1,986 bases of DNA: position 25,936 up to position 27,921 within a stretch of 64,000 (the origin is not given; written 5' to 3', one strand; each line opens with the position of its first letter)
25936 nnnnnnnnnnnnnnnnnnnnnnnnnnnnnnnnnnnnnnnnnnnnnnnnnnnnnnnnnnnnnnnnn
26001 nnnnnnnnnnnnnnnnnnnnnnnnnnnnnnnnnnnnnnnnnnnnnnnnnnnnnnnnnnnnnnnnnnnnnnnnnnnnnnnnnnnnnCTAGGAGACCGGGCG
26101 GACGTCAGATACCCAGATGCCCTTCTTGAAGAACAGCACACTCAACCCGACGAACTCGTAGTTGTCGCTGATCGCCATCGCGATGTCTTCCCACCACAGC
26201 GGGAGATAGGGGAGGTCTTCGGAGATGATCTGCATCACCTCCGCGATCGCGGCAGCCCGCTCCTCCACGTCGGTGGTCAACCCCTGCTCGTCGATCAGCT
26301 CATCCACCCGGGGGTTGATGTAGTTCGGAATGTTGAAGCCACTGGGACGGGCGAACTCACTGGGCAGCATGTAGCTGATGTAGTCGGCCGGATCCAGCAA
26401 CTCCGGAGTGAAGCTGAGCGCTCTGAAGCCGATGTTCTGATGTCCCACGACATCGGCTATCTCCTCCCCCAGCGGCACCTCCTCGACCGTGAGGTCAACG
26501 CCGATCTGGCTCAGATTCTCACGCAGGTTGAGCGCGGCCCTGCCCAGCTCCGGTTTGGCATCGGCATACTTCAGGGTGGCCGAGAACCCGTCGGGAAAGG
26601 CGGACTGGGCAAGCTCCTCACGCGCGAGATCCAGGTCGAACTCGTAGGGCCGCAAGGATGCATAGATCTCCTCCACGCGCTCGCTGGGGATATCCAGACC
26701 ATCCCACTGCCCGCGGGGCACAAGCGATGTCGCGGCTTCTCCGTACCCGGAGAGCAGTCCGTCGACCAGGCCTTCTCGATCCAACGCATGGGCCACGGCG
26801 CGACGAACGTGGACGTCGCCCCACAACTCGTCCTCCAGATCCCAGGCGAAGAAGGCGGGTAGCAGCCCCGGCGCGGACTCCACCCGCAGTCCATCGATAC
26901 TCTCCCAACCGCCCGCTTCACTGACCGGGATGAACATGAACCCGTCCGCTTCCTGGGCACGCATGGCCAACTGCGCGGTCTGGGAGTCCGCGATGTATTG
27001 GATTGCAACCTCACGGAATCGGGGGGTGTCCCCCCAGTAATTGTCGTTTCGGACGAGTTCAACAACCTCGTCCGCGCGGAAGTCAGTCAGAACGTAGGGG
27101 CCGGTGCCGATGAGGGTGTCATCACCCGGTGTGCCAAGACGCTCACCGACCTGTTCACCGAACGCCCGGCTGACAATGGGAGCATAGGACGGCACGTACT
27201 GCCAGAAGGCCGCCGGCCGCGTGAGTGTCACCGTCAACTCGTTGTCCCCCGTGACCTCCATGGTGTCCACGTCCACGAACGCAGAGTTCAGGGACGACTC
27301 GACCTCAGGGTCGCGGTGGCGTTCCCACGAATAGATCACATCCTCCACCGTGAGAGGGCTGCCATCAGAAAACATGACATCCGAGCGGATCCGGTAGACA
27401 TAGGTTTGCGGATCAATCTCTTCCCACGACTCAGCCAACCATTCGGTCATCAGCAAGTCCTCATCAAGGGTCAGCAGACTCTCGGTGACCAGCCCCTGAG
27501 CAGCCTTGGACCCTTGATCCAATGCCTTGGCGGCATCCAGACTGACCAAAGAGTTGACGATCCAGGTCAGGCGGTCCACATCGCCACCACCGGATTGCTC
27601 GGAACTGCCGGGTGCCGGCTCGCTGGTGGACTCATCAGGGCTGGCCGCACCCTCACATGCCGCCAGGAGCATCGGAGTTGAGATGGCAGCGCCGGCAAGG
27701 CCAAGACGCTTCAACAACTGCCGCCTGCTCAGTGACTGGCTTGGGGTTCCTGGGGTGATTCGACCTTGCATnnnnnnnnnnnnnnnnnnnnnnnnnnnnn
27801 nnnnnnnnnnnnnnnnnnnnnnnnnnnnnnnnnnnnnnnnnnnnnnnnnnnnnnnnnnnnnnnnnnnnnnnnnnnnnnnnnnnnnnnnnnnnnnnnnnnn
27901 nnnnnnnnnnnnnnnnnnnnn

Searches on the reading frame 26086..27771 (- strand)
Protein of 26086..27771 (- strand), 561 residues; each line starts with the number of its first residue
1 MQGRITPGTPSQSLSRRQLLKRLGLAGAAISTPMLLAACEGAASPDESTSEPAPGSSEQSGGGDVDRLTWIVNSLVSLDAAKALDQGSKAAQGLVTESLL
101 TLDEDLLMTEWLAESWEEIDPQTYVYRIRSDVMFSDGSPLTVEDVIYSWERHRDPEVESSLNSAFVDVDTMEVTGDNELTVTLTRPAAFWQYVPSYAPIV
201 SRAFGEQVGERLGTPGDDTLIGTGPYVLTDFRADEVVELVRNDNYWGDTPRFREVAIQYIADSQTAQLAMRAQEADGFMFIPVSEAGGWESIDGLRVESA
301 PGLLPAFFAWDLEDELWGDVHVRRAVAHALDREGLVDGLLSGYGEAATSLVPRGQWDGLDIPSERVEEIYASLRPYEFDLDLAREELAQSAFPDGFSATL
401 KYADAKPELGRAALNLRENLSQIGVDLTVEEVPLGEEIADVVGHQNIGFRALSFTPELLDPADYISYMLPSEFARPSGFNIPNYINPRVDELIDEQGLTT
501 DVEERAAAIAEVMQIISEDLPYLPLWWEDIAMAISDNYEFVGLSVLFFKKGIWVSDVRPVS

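Call 11: search_protein_families(library=pfam, proteins=[window:26086-27771:-])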
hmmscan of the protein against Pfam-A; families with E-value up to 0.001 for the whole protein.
window:26086-27771:- (561 aa): 1 family
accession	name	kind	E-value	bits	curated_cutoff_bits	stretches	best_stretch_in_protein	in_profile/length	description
PF00496.27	SBP_bac_5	-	2.1e-69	234.8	32.4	1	110-465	4-357/368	Bacterial extracellular solute-binding proteins, family 5 Middle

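Call 71: search_solved_structures(query=window:26086-27771:-, max_evalue=1e-15)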
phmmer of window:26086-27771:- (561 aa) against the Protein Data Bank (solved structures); distinct sequences matched with E-value up to 1e-15: 49.
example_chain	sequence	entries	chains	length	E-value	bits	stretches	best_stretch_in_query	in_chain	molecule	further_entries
5u4o_A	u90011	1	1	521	1.5e-32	116.2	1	91-525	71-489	ABC transporter substrate-binding protein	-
1uqw_A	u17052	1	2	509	1.5e-32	116.1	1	71-538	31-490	PUTATIVE BINDING PROTEIN YLIB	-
3t66_A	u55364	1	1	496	5.4e-29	104.4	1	89-518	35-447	Nickel ABC transporter (Nickel-binding protein)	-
1xoc_A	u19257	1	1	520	1.3e-28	103.1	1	49-539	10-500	Oligopeptide-binding protein appA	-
8efz_A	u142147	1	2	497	2e-26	95.9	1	97-361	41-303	Extracellular solute-binding protein family 5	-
6ofq_A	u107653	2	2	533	5.8e-26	94.4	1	77-546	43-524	Heme-binding protein A / AI-2 binding protein A | Heme-binding protein A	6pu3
3zs6_A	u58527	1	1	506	3e-23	85.4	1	95-527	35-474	PERIPLASMIC OLIGOPEPTIDE-BINDING PROTEIN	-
2noo_A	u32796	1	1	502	5.5e-23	84.6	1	89-529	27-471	Nickel-binding periplasmic protein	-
8ay0_A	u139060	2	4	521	8.5e-23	83.9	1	95-528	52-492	Dipeptide-binding protein DppE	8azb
5isu_A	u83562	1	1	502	9.9e-23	83.7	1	120-538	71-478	Lmo0135 protein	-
4oet_A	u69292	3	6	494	1.2e-22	83.4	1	85-353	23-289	Putative peptide ABC-transport system periplasmic peptide-binding protein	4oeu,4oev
4oer_A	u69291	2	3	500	1.7e-22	82.9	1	90-534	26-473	NikA protein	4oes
5kzt_A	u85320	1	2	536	6.6e-22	81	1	62-531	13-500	Peptide/nickel transport system substrate-binding protein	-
1uiu_A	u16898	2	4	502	6.8e-22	81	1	90-529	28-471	Nickel-binding periplasmic protein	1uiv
8spm_A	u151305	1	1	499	2.1e-21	79.3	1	90-529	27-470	Nickel ABC transporter, nickel/metallophore periplasmic binding protein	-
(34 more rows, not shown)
